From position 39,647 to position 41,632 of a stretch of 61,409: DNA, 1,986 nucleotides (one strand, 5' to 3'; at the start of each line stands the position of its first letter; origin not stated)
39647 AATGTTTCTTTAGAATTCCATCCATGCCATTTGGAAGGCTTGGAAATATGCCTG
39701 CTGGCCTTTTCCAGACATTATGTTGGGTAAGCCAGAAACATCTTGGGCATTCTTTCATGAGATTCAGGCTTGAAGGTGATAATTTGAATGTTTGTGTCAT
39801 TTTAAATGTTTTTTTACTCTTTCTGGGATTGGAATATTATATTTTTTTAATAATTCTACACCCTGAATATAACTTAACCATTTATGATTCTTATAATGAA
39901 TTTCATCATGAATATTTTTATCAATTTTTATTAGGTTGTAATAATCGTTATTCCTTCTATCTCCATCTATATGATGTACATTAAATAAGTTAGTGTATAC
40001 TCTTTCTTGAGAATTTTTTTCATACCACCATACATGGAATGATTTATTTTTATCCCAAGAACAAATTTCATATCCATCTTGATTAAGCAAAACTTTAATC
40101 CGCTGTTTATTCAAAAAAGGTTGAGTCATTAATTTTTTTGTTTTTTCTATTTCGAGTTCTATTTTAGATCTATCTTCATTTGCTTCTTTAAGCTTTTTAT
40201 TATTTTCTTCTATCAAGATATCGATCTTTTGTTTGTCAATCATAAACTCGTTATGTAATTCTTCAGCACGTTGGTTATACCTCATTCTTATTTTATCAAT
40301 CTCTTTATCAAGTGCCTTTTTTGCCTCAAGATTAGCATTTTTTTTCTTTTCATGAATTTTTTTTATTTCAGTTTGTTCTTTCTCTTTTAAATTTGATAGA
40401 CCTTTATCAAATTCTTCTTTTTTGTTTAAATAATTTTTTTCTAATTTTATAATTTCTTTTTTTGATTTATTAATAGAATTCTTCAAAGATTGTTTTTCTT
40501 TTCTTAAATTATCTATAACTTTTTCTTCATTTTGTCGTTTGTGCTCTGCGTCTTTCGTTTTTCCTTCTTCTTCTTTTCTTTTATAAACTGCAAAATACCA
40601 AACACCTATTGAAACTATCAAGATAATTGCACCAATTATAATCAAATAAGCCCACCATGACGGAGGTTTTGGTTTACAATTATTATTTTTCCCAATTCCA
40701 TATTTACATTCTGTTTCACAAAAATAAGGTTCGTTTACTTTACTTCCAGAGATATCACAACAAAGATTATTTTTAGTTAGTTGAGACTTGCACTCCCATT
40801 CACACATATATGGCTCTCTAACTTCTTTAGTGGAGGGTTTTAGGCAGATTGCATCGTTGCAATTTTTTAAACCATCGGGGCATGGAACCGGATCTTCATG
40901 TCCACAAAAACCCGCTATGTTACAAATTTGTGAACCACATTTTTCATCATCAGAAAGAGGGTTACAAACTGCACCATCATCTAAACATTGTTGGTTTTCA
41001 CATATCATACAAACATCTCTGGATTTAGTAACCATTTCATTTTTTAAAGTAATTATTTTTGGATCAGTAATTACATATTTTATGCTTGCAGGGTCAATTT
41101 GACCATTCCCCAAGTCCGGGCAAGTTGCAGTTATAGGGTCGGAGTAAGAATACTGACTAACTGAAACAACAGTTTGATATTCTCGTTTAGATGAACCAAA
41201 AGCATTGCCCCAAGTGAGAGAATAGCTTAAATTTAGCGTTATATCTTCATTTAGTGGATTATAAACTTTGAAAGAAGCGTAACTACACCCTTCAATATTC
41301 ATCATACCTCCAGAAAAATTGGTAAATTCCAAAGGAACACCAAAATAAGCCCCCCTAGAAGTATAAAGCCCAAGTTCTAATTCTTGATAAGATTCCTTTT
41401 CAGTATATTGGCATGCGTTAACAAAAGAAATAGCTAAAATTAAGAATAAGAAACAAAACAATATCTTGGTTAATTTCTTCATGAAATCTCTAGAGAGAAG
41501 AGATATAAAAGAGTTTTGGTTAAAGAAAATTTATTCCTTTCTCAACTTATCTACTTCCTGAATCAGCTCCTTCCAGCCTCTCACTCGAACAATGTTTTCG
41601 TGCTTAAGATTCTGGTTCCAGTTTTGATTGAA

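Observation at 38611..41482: Three-nuclease operon: membrane-anchored HNH with Cys-rich ectodomain, Cas4-like nuclease, second HNH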

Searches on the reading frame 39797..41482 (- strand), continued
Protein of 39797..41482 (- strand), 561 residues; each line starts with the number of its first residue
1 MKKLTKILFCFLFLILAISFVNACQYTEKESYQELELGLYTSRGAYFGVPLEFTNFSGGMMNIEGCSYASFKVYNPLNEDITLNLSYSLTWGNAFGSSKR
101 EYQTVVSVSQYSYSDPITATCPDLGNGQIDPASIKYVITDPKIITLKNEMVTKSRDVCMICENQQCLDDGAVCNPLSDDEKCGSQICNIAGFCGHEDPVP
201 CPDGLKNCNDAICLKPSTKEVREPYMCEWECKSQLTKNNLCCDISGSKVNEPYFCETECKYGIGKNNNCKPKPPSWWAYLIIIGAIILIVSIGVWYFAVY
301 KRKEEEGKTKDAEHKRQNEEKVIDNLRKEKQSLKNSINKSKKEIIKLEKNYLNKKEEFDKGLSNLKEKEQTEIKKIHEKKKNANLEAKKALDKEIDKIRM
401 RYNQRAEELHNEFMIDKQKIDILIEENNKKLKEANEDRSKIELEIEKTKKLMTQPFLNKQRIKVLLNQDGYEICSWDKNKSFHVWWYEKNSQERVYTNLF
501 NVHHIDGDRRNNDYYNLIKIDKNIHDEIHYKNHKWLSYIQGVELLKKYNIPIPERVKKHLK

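Call 79: search_protein_families(library=pfam, proteins=[L117:2953-3999:+, L122:2804-3841:+, L117:4001-4825:+, L122:3842-4897:+, L125:2896-4092:+, L117:2742-2969:+, L124:3971-5392:+, L106:3482-3916:+, L106:2945-3295:+, L113:5281-5967:+], max_evalue=0.01)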
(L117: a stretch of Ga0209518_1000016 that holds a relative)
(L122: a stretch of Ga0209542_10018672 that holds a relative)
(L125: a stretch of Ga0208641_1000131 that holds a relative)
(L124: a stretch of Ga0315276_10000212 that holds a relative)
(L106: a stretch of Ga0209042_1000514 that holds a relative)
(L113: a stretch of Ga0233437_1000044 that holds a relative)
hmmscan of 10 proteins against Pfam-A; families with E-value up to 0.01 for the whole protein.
L117:2953-3999:+ (348 aa): 2 families
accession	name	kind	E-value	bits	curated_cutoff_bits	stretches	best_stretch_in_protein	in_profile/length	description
PF04471.18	Mrr_cat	-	5.7e-05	23.6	21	1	12-119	5-108/115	Restriction endonuclease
PF21236.3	PRS7_OB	-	0.00051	20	26.7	0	52-96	20-64/69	26S proteasome regulatory subunit 7, OB domain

L122:2804-3841:+ (345 aa): 1 family
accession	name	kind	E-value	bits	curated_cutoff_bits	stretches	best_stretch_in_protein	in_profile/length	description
PF04471.18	Mrr_cat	-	3.3e-06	27.6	21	1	10-118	6-109/115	Restriction endonuclease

L117:4001-4825:+ (274 aa): 0 families

L122:3842-4897:+ (351 aa): 1 family
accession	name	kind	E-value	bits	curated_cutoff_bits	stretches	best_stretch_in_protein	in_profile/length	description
PF20777.4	KH_SLS1_2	-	0.0096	16.7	27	0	77-110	16-50/63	SLS1 protein second KH domain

L125:2896-4092:+ (398 aa): 0 families

L117:2742-2969:+ (75 aa): 11 families
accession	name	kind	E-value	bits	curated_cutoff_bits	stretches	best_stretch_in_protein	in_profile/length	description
PF01363.27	FYVE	-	0.00027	21.4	27.8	1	30-63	3-33/67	FYVE zinc finger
PF13451.12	zf_Tbcl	-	0.00057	20.2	24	0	33-48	2-17/48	Probable treble clef domain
PF13717.11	Zn_ribbon_4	-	0.00075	19.8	30.3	0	29-45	19-35/36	zinc-ribbon domain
PF09723.15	Zn_ribbon_8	-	0.0024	18.3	34.4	1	36-62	6-34/41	Zinc ribbon domain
PF23546.1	Zn_ribbon_TOP3B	-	0.0032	17.5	27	1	37-61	8-32/40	DNA topoisomerase 3-beta zinc ribbon domain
PF07282.18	Cas12f1-like_TNB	-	0.0035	17.9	26.3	1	29-69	22-55/60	Cas12f1-like, TNB domain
PF08792.16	A2L_zn_ribbon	-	0.0035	17.4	22.9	1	38-64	6-31/33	A2L zinc ribbon domain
PF08271.17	Zn_Ribbon_TF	-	0.0045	17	29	1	36-63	1-28/43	TFIIB zinc-binding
PF01155.25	HypA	-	0.0066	16.9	28.9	1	29-68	64-99/112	Hydrogenase/urease nickel incorporation, metallochaperone, hypA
PF08274.17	Zn_Ribbon_YjdM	-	0.0072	16.8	30.8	0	37-62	4-27/30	PhnA Zinc-Ribbon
PF13719.11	Zn_ribbon_5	-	0.0096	16.1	29.3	0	23-46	13-36/37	zinc-ribbon domain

L124:3971-5392:+ (473 aa): 3 families
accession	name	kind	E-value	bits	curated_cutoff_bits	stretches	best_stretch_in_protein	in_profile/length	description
PF13392.12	HNH_3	-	1.7e-14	53.6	24.8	1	414-460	3-46/46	HNH endonuclease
PF11221.13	Med21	-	0.0004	21.1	37.3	1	286-374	54-143/144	Subunit 21 of Mediator complex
PF01708.21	Gemini_mov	-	0.0088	16.2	25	0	253-306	35-83/92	Geminivirus putative movement protein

L106:3482-3916:+ (144 aa): 0 families

L106:2945-3295:+ (116 aa): 0 families

L113:5281-5967:+ (228 aa): 2 families
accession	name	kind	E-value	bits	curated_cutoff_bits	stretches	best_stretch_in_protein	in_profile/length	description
PF04002.20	RadC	-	1.7e-43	147.9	22.1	1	100-216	2-117/121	RadC-like JAB domain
PF20582.4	UPF0758_N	-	4.2e-09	36.8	27.1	1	3-75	1-77/77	UPF0758 N-terminal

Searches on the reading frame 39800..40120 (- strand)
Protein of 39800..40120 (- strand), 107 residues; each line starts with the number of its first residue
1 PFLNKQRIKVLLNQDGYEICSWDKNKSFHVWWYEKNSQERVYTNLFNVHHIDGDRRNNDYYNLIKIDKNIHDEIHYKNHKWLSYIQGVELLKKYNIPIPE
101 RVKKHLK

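Call 50: search_solved_structures(query=window:39800-40120:-, max_evalue=10, show_alignments=2)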
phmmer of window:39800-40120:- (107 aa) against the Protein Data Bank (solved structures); distinct sequences matched with E-value up to 10: 3.
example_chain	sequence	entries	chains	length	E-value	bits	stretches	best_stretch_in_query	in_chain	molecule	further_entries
7eg5_A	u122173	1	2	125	0.96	12.9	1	9-64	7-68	FMN-binding protein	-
9r78_A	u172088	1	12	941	1.4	12.3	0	7-82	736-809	Hexon protein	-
5xn7_A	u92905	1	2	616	1.9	11.9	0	25-69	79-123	Putative RTX-toxin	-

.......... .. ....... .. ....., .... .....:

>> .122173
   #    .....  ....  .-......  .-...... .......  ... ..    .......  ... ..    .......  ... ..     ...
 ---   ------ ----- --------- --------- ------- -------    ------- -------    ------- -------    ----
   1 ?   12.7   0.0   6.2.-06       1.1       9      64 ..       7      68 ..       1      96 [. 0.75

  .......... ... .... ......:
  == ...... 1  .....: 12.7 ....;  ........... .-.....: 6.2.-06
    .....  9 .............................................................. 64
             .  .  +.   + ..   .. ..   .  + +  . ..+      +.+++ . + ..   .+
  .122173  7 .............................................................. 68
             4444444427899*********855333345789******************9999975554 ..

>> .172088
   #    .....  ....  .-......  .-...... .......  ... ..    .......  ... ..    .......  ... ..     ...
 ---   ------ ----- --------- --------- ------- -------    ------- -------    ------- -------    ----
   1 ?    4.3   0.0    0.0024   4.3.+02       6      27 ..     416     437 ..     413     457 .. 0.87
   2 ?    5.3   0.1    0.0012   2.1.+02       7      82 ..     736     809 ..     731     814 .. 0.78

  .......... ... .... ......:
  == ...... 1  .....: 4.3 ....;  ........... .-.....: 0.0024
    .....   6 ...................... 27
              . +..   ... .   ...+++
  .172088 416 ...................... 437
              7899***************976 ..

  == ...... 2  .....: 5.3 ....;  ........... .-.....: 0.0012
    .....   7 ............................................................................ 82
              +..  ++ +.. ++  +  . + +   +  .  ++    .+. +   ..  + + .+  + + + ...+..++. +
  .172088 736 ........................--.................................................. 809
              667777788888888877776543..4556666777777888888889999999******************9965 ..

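Call 67: predict_structure(alignment_id=A4)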
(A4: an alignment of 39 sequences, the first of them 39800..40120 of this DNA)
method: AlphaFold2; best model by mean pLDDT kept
length: 107 residues; sequences in the alignment: 39
mean_pLDDT: 95.5   pTM: 0.86
mean pLDDT of the five models: 95.5, 95.1, 94.6, 94.0, 93.7
residues with pLDDT >= 90: 100; 70-90: 7; 50-70: 0; < 50: 0
segments of 3 or more residues with pLDDT < 50: none
pLDDT, mean of each block of 10 residues (from residue 1): 97 97 97 97 97 96 98 90 93 97 90
secondary structure, 60 per line:
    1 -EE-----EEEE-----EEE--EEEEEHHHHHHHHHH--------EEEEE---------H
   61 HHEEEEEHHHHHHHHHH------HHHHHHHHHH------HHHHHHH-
elements in order: E9-12 E18-20 E23-27 H28-37 E46-50 E63-67 H68-77 H84-93 H100-106

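Call 70: fold_search(model_id=the predicted structure, library=pdb)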
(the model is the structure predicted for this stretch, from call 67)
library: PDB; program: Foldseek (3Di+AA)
matches with E <= 10: 68; with E <= 0.001: 0
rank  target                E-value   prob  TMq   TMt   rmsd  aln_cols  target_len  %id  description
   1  9qgx_A                1.8e+00  0.18  0.33  0.30   8.7        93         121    8  SciA(H42A) endonuclease from Escherichia phage T5 in complex with 10 bp DNA (GCGC sequence 1) (released 2026-03-25)
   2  8zcz_A                1.8e+00  0.12  0.32  0.06   8.9       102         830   12  Cryo-EM structure of eSaCas9_NNG-guide RNA-target DNA complex in an interrogation state (released 2025-11-05)
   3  8fmh_C                1.9e+00  0.13  0.31  0.11   5.2        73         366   20  Structure of CBASS Cap5 from Pseudomonas syringae as an activated tetramer with the cyclic dinucleotide 3'2'-c-dGAMP l (released 2024-02-07)
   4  8f43                  1.9e+00  0.10  0.30  0.29   8.9        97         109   11  HNH Nuclease Domain from G. stearothermophilus Cas9, K597A mutant (released 2022-12-21)
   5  5zmm_F                2.0e+00  0.13  0.29  0.09   6.0        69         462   14  Structure of the Type IV phosphorothioation-dependent restriction endonuclease ScoMcrA (released 2018-09-26)
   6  9liq_A                2.0e+00  0.04  0.27  0.09  12.2       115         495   15  CryoEM Structures Uncover the Unexpected Hinges of IscB for Enhanced Gene Editing (released 2026-01-21)
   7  8fmf_C                2.3e+00  0.13  0.22  0.07   3.6        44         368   25  Structure of CBASS Cap5 from Pseudomonas syringae as an activated tetramer with the cyclic dinucleotide 3'2'-c-diAMP l (released 2024-02-07)
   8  7enh_A                2.3e+00  0.08  0.25  0.19   8.2        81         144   15  Crystal structure of cas and anti-cas protein complex (released 2022-04-20)
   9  6ghc_B                2.3e+00  0.07  0.37  0.17  12.6       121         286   18  Modification dependent EcoKMcrA restriction endonuclease (released 2018-08-08)
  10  5zmm_B                2.4e+00  0.12  0.29  0.08   6.0        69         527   14  Structure of the Type IV phosphorothioation-dependent restriction endonuclease ScoMcrA (released 2018-09-26)
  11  8fmf_B                2.4e+00  0.11  0.29  0.10   7.3        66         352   11  Structure of CBASS Cap5 from Pseudomonas syringae as an activated tetramer with the cyclic dinucleotide 3'2'-c-diAMP l (released 2024-02-07)
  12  5zmm_E                2.6e+00  0.12  0.29  0.08   6.0        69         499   14  Structure of the Type IV phosphorothioation-dependent restriction endonuclease ScoMcrA (released 2018-09-26)
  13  8fmh_E                2.8e+00  0.11  0.31  0.11   5.2        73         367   20  Structure of CBASS Cap5 from Pseudomonas syringae as an activated tetramer with the cyclic dinucleotide 3'2'-c-dGAMP l (released 2024-02-07)
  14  5zmm_C                2.8e+00  0.11  0.29  0.08   6.0        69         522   14  Structure of the Type IV phosphorothioation-dependent restriction endonuclease ScoMcrA (released 2018-09-26)
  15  7k9e_C                2.8e+00  0.05  0.22  0.25   7.1        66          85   20  Crystal structure of Bacillus halodurans OapB in complex with its OLE RNA target (crystal form II) (released 2021-03-03)
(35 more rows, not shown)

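Call 76: fold_search(model_id=the predicted structure, library=viral)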
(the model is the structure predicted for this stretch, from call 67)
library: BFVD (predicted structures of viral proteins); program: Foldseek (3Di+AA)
matches with E <= 10: 870; with E <= 0.001: 2
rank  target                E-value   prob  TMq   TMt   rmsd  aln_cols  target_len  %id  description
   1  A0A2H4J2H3            4.1e-04  1.00  0.59  0.30  11.0       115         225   15  HNH nuclease domain-containing protein [uncultured Caudovirales phage]
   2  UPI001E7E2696         6.8e-04  1.00  0.56  0.37   2.5        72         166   30  (no name look-up for this kind of identifier)
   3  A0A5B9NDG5            1.3e-03  1.00  0.43  0.36   8.6       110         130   17  Putative HNH endonuclease [Klebsiella phage KMI6]
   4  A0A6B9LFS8            1.8e-03  1.00  0.46  0.31  14.5       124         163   18  Endonuclease [Flavobacterium phage vB_FspS_hattifnatt9-1]
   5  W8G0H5                1.8e-03  0.99  0.41  0.21  14.3       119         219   14  (no name in the UniProt tables at hand)
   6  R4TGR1                3.0e-03  1.00  0.56  0.57   5.4       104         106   17  HNH nuclease domain-containing protein [Halogranum tailed virus 1]
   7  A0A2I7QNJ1            3.5e-03  1.00  0.52  0.35   3.9        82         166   26  (no name in the UniProt tables at hand)
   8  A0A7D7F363            3.5e-03  1.00  0.40  0.23  11.4        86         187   30  (no name in the UniProt tables at hand)
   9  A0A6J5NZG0            3.9e-03  1.00  0.56  0.53   2.9        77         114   23  HNH nuclease [uncultured Caudovirales phage]
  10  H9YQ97                3.9e-03  1.00  0.56  0.26   3.7        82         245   21  (no name in the UniProt tables at hand)
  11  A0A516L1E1            3.9e-03  1.00  0.46  0.62   8.2        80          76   28  (no name in the UniProt tables at hand)
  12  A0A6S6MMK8            5.1e-03  1.00  0.58  0.22  11.8       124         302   20  (no name in the UniProt tables at hand)
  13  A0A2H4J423            5.1e-03  1.00  0.59  0.46  10.5       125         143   14  HNH nuclease domain-containing protein [uncultured Caudovirales phage]
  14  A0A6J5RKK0            5.1e-03  0.99  0.48  0.40  13.6       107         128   16  HNH nuclease [uncultured Caudovirales phage]
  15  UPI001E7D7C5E         5.8e-03  0.99  0.54  0.28  14.8       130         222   12  (no name look-up for this kind of identifier)
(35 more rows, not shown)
